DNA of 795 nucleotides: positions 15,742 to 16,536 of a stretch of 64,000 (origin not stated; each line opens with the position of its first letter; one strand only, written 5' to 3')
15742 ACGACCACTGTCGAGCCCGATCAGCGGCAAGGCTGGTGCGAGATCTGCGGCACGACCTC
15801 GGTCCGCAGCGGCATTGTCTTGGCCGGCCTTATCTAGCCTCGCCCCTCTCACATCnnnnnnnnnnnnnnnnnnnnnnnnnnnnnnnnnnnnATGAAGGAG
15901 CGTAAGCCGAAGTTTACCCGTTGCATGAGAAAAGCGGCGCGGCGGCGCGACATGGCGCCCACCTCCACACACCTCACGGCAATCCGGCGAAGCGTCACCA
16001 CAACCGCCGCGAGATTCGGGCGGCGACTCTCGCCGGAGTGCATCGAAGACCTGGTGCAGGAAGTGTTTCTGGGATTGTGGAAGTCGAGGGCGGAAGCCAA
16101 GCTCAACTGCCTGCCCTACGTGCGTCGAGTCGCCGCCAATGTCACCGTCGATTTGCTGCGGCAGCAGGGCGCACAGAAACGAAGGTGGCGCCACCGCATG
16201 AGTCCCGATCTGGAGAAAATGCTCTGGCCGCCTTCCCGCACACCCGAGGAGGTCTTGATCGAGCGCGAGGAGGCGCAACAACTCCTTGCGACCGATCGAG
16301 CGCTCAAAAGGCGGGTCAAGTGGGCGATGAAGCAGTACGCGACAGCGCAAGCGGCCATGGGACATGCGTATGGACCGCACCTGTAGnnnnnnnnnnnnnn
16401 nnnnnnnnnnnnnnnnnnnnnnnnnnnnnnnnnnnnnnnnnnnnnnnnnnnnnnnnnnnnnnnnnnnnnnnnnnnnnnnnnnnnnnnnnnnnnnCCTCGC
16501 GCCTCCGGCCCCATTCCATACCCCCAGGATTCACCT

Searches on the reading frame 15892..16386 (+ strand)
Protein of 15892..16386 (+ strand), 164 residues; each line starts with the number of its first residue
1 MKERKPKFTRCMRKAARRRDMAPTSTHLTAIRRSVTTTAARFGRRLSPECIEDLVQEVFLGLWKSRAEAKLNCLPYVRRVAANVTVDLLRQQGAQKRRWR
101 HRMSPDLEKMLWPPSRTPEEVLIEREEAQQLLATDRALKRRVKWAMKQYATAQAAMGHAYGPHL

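Call 27: search_protein_families(library=pfam, proteins=[window:15892-16386:+], max_evalue=0.01)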
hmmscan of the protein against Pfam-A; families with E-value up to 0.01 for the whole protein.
window:15892-16386:+ (164 aa): 1 family
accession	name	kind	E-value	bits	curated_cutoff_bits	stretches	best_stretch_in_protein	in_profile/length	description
PF04542.20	Sigma70_r2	-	9.2e-08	32.2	24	1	32-93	6-69/71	Sigma-70 region 2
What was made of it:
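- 15892..16386 (+): Sigma-70 region-2 protein (164 aa) directly upstream; a backbone gene and candidate regulator. PF04542 32.2 bits (call 27).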
